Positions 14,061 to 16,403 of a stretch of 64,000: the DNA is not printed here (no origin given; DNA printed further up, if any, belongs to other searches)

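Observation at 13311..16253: Operon of a Cys-pair-rich NHL propeller and a PhnD-SBP / PQQ-propeller fusion lipoprotein with no transporter genes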

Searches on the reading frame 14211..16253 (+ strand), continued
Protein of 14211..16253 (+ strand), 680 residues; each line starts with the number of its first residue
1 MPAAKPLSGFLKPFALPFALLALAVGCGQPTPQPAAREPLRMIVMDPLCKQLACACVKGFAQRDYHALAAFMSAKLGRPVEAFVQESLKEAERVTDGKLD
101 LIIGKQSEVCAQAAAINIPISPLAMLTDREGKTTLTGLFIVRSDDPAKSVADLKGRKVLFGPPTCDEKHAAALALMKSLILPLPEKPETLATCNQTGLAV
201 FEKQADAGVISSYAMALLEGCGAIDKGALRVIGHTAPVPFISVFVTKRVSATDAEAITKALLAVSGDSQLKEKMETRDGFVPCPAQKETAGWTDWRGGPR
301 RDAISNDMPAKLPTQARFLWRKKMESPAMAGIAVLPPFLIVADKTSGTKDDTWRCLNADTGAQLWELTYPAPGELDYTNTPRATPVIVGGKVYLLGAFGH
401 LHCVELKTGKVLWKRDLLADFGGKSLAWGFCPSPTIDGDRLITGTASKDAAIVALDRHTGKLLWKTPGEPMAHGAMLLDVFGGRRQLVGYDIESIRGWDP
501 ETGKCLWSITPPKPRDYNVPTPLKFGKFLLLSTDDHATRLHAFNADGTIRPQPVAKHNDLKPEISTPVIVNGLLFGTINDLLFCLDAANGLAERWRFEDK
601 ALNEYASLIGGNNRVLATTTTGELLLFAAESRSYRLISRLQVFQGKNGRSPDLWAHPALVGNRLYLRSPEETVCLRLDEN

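Call 74: search_protein_families(library=ncbifam, proteins=[L003:4205-6169:-, L054:7507-8688:+], max_evalue=0.00001)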
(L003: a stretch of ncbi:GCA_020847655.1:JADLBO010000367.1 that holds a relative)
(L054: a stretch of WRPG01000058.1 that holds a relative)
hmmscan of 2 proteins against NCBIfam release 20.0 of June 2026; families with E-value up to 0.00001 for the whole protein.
L003:4205-6169:- (654 aa): 18 families
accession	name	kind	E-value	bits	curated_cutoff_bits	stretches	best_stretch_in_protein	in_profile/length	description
TIGR01525.1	ATPase-IB_hvy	subfamily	2.6e-162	541.6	346.25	1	76-621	1-559/560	heavy metal translocating P-type ATPase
TIGR01512.1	ATPase-IB2_Cd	subfamily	2.6e-137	458.5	313.5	2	77-408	2-306/494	cadmium family heavy metal-translocating P-type ATPase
TIGR01511.1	ATPase-IB1_Cu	subfamily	5e-119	398.6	397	1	61-621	5-540/542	copper-translocating P-type ATPase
NF008262.1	PRK11033.1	equivalog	6.7e-107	358.7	1005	1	53-624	154-729/731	zinc/cadmium/mercury/lead-transporting ATPase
NF033775.1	P_type_ZntA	exception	6.9e-97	325.5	1240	1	58-624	164-730/732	Zn(II)/Cd(II)/Pb(II) translocating P-type ATPase ZntA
NF007952.0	PRK10671.1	equivalog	4e-94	316.4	1316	1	102-625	299-834/838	copper-exporting P-type ATPase CopA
TIGR01494.1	ATPase_P-type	subfamily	4.9e-75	252.8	62.3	1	99-606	2-476/478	HAD-IC family P-type ATPase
TIGR01497.1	kdpB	equivalog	7.2e-52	176.4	527.9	1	99-563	73-557/675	potassium-transporting ATPase subunit KdpB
TIGR01647.1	ATPase-IIIA_H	equivalog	4.6e-45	154.1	615.5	2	79-355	41-326/755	plasma-membrane proton-efflux P-type ATPase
NF010609.0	PRK14010.1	equivalog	5.1e-45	153.8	1323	1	104-552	77-541/673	K(+)-transporting ATPase subunit B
TIGR01522.1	ATPase-IIA2_Ca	equivalog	1.4e-33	115.7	798.3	2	88-339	75-342/854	calcium-transporting P-type ATPase, PMR1-type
TIGR01517.1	ATPase-IIB_Ca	equivalog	5.2e-31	107.6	507.05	2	493-566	607-679/882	calcium-translocating P-type ATPase, PMCA-type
TIGR01116.1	ATPase-IIA1_Ca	equivalog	1.4e-30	106.2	703.4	2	78-337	8-286/799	calcium-translocating P-type ATPase, SERCA-type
TIGR01657.1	P-ATPase-V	hypoth_equivalog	3e-28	97.9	618.25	3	492-548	781-837/1055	ATP13A2 family polyamine export P-type ATPase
TIGR01524.1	ATPase-IIIB_Mg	equivalog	3.6e-27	94.6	610.75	2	81-352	76-372/867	magnesium-translocating P-type ATPase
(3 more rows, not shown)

L054:7507-8688:+ (393 aa): 23 families
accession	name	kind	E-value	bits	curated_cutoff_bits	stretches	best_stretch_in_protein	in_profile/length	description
NF040538.1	methyl_ArsM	equivalog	1.2e-98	330.6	500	1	29-345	24-341/356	arsinothricin biosynthesis methyltransferase ArsM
NF008823.0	PRK11873.1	subfamily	5.7e-60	203.1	263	2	36-140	46-147/272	arsenite methyltransferase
NF038099.1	AsSugarArsM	exception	2.2e-39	135.5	400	2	172-331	130-298/321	arsenosugar biosynthesis arsenite methyltransferase ArsM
NF041537.1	ArsM_AhpD_UU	exception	1.9e-34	119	510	2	128-262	102-229/345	arsenite methyltransferase/AhpD domain selenoprotein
NF047649.1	MTase_UXPK_star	exception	1.2e-32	113.1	460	2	37-136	46-143/283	methyltransferase/UXPK-star double selenoprotein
NF041536.1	ArsM_DUF2284_UU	exception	6.8e-30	103.8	575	2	9-136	9-142/459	arsenite methyltransferase/DUF2284 domain selenoprotein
NF045667.1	MTase_DVU1556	equivalog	4.6e-18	65.4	155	1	168-256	76-161/213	DVU_1556 family methyltransferase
NF040539.1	AST_met_ArsM_2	exception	2.2e-16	60.5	240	1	176-261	128-211/262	putative arsinothricin biosynthesis methyltransferase ArsM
NF043040.1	corrin_prot_MT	hypoth_equivalog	6.4e-14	51.9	180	1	63-122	38-96/216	corrinoid protein-associated methyltransferase CpaM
NF001244.0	PRK00216.1-5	equivalog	3.1e-12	46.3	216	1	66-139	48-118/236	bifunctional demethylmenaquinone methyltransferase/2-methoxy-6-polyprenyl-1,4-benzoquinol methylase UbiE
NF052510.1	methyltran_MpqE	exception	4.1e-10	39.4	335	1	66-110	46-90/234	methyl-plastoquinone biosynthesis methyltransferase MpqE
NF001556.0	PRK00377.1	equivalog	1.4e-09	38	238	1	64-141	38-113/198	cobalt-precorrin-6Y C(15)-methyltransferase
TIGR01934.1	MenG_MenH_UbiE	subfamily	3.5e-09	36.3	158.35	1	66-135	39-102/223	ubiquinone/menaquinone biosynthesis methyltransferase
NF001240.0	PRK00216.1-1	equivalog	4.3e-08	32.5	378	1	64-110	61-107/251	bifunctional demethylmenaquinone methyltransferase/2-methoxy-6-polyprenyl-1,4-benzoquinol methylase UbiE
NF001790.0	PRK00517.3-3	equivalog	4.6e-08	32.7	269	1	64-219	120-229/262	50S ribosomal protein L11 methyltransferase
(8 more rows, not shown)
